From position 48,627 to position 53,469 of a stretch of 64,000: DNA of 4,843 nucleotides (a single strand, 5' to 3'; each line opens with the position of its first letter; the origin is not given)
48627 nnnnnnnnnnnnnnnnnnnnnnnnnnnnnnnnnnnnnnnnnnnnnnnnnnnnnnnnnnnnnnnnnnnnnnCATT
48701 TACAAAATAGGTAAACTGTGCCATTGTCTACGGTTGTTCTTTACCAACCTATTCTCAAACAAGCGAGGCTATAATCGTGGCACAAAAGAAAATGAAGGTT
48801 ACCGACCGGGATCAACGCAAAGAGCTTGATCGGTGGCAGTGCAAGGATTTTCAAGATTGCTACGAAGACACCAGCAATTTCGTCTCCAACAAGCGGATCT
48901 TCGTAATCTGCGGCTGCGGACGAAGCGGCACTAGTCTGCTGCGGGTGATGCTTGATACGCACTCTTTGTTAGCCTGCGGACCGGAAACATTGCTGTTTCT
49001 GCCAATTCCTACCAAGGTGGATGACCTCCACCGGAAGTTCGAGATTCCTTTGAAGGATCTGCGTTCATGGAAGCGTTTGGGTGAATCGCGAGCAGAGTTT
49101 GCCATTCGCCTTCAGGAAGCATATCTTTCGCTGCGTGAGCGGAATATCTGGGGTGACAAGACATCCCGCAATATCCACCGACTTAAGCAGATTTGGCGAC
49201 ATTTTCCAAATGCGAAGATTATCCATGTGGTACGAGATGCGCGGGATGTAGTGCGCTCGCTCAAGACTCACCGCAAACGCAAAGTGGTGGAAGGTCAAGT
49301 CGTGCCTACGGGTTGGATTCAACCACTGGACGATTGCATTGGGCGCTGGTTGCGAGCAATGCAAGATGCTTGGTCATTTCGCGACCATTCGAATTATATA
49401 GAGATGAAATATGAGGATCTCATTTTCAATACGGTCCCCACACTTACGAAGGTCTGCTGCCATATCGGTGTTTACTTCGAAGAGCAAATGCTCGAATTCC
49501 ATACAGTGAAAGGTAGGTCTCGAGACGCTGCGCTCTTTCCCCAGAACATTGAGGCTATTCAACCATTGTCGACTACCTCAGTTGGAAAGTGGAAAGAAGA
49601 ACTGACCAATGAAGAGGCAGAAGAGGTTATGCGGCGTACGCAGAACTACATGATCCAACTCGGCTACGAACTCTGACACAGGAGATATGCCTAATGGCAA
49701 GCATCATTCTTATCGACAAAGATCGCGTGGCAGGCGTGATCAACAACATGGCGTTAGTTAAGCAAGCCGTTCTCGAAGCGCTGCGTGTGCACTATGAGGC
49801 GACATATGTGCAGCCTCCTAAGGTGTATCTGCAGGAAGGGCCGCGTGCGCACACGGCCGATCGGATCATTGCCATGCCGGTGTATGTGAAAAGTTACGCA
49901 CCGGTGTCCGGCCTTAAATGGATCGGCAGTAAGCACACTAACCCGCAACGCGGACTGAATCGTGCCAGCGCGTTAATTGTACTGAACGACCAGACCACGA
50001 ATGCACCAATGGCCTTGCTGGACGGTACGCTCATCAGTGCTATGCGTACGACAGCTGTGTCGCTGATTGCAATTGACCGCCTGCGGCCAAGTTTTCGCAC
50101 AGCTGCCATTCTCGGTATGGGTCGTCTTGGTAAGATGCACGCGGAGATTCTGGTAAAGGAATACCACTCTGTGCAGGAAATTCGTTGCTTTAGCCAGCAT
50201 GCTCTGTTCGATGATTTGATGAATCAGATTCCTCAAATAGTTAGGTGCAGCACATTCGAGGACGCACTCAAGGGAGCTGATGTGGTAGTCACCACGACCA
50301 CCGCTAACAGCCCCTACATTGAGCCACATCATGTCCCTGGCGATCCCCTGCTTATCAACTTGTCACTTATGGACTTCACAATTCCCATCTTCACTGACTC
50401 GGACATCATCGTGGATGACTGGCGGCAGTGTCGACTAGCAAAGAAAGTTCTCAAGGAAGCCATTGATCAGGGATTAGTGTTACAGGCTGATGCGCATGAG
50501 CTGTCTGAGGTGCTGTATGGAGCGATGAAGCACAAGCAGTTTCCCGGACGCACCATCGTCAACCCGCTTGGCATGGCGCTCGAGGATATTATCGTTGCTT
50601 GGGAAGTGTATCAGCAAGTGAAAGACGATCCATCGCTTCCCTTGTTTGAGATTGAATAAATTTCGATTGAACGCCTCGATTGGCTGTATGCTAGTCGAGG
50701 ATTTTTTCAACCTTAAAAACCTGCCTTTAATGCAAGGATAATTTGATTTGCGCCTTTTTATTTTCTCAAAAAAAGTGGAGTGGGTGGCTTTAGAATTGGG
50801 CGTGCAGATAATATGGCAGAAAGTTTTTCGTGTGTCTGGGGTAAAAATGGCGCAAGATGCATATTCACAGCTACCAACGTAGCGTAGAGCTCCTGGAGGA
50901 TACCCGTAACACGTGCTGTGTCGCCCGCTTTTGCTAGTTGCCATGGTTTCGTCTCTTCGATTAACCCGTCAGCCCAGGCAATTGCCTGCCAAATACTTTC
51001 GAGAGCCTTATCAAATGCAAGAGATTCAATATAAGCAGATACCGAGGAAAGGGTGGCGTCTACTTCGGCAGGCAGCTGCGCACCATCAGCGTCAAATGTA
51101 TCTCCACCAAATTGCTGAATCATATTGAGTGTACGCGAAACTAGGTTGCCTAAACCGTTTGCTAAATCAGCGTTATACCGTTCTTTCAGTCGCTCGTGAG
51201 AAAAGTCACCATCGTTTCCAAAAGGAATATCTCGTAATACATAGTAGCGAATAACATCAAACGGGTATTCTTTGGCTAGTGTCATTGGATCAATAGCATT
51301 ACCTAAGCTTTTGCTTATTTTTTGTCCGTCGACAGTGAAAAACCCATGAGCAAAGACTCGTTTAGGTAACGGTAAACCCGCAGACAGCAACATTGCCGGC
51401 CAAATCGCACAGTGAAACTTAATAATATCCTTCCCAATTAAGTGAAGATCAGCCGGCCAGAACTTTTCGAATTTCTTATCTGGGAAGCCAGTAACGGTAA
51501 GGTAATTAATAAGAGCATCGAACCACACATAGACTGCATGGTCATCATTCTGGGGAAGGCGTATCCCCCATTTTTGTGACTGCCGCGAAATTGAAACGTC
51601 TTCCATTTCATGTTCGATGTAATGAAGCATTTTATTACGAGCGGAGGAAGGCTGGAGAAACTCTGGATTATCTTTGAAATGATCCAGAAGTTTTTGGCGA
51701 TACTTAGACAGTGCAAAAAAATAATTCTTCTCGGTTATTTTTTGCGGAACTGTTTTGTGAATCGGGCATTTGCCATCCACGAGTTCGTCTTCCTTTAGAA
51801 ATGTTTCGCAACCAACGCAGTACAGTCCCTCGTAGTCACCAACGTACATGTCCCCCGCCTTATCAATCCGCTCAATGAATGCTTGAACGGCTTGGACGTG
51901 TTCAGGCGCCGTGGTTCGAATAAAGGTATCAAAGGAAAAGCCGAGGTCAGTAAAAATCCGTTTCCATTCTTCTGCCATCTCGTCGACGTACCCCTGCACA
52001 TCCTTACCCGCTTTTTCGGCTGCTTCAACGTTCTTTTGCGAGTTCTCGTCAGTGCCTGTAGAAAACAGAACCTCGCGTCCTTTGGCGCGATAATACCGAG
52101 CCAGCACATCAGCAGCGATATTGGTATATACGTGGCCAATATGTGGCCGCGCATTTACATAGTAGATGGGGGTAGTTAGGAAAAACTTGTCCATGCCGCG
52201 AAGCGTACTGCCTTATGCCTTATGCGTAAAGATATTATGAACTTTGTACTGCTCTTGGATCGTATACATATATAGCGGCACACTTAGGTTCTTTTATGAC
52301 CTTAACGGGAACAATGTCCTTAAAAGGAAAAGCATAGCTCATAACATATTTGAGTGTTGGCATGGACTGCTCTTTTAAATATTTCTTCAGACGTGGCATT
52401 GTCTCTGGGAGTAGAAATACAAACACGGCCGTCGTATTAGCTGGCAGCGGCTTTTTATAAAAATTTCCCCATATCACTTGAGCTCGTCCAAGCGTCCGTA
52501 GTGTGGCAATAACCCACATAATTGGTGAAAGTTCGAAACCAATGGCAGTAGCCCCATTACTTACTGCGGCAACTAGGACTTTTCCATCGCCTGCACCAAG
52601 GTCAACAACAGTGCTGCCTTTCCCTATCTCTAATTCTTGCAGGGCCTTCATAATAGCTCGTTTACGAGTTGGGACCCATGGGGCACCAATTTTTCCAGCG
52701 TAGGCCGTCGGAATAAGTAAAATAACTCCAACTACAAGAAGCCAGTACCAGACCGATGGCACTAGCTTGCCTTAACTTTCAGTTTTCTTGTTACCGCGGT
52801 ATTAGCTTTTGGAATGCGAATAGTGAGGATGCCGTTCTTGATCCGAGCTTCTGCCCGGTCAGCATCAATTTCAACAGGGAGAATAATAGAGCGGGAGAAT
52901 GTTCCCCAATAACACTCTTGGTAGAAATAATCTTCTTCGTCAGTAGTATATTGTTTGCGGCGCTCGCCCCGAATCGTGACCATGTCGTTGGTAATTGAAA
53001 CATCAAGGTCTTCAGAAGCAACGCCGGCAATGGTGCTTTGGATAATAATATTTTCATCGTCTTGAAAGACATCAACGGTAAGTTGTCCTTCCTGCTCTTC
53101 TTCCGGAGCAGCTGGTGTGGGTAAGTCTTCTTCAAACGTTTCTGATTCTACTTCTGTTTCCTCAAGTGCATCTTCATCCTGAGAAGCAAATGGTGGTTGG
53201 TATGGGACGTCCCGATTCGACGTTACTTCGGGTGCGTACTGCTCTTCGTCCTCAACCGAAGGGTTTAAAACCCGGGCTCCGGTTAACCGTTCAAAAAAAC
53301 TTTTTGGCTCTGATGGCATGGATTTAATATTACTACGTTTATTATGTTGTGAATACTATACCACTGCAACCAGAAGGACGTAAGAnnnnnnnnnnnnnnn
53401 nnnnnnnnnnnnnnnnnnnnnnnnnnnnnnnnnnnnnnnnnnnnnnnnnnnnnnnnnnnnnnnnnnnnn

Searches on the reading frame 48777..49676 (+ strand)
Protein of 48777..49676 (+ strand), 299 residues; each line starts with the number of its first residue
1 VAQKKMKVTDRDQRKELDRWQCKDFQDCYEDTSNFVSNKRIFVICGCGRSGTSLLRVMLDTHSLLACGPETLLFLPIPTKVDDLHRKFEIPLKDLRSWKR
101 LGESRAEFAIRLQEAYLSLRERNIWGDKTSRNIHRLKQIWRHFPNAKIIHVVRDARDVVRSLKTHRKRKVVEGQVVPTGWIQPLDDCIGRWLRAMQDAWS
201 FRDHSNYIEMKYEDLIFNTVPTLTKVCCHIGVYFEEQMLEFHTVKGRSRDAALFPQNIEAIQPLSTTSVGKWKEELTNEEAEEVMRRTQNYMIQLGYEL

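Call 53: search_protein_families(library=pfam, proteins=[window:48777-49676:+], max_evalue=0.0001)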
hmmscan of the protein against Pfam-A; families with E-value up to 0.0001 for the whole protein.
window:48777-49676:+ (299 aa): 3 families
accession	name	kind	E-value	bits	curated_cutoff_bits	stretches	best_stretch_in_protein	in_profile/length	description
PF13469.12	Sulfotransfer_3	-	2.8e-28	100.1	27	1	43-236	3-216/216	Sulfotransferase family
PF00685.33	Sulfotransfer_1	-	2.9e-14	53.5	22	1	142-294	87-253/255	Sulfotransferase domain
PF17784.7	Sulfotransfer_4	-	1.4e-05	25.5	22.8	1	136-203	81-148/215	Sulfotransferase domain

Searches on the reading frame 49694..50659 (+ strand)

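Call 54: search_protein_families(library=pfam, proteins=[window:49694-50659:+], max_evalue=0.0001)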
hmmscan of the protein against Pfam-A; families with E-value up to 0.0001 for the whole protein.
window:49694-50659:+ (321 aa): 1 family
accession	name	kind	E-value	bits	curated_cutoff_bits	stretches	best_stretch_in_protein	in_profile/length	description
PF02423.21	OCD_Mu_crystall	-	1.8e-35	122.9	24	1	16-311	14-312/314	Ornithine cyclodeaminase/mu-crystallin family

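Call 55: search_protein_families(library=ncbifam, proteins=[window:49694-50659:+], max_evalue=0.00001)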
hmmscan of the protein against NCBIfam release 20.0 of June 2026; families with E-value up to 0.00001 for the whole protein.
window:49694-50659:+ (321 aa): 13 families
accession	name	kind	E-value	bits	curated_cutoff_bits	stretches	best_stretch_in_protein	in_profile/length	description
TIGR03944.1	dehyd_SbnB_fam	equivalog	1.2e-76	257.9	326.9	1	5-312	2-318/327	2,3-diaminopropionate biosynthesis protein SbnB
TIGR02371.1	ala_DH_arch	equivalog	4.6e-26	91.7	409.15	1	5-308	3-312/325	alanine dehydrogenase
NF004848.0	PRK06199.1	subfamily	1e-25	90.6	362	1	45-206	65-235/379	tyramine oxidase subunit B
NF006379.0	PRK08618.1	equivalog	2.9e-21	76.2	417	1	7-311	4-317/326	ornithine cyclodeaminase family protein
NF004793.0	PRK06141.1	equivalog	4.8e-19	68.5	322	1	20-311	12-313/314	bifunctional Delta(1)-pyrroline-2-carboxylate/Delta(1)-piperideine-2-carboxylate reductase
NF005762.1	PRK07589.1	equivalog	7.5e-16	58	350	1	7-204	4-202/334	ornithine cyclodeaminase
NF005603.0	PRK07340.1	equivalog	8.4e-14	51.5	266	1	6-209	6-205/307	delta(1)-pyrroline-2-carboxylate reductase family protein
NF006141.0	PRK08291.1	equivalog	5.7e-13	48.5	408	1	82-310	78-320/330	cyclodeaminase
NF045512.1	PyrPipCarbRedLhpI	equivalog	1.3e-12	47.5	400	1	9-208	5-199/298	bifunctional Delta(1)-pyrroline-2-carboxylate/Delta(1)-piperideine-2-carboxylate reductase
NF005011.0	PRK06407.1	subfamily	2.5e-11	43.4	337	1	61-309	53-299/302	ornithine cyclodeaminase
NF045643.1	ImmsucRedBhcD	equivalog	3.5e-10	39.7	500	1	71-309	63-310/321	iminosuccinate reductase BhcD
TIGR02992.1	ectoine_eutC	equivalog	5.1e-10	38.9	471.65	1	82-286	75-292/326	ectoine utilization protein EutC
NF005296.0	PRK06823.1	equivalog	1.3e-09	37.5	438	1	77-309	69-313/315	ornithine cyclodeaminase family protein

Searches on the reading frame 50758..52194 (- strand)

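Call 54: search_protein_families(library=pfam, proteins=[window:50758-52194:-], max_evalue=0.0001)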
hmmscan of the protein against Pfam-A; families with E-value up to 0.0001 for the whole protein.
window:50758-52194:- (478 aa): 3 families
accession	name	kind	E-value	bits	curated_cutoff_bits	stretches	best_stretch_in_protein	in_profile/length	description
PF09334.17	tRNA-synt_1g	-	8.5e-107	357.7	20.1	2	137-356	163-391/391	tRNA synthetases class I (M)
PF00133.28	tRNA-synt_1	-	3.9e-33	115.3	22.7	2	2-214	23-244/414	tRNA synthetases class I (I, L, M and V)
PF01406.26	tRNA-synt_1e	-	1.9e-16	60.8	27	2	14-122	20-127/301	tRNA synthetases class I (C) catalytic domain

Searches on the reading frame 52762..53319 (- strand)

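Call 54: search_protein_families(library=pfam, proteins=[window:52762-53319:-], max_evalue=0.0001)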
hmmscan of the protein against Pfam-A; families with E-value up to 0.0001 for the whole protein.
window:52762-53319:- (185 aa): 1 family
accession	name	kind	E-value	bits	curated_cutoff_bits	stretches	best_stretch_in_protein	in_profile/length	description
PF00011.27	HSP20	-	2.5e-18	66.5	20.8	1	85-179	3-95/102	Hsp20/alpha crystallin family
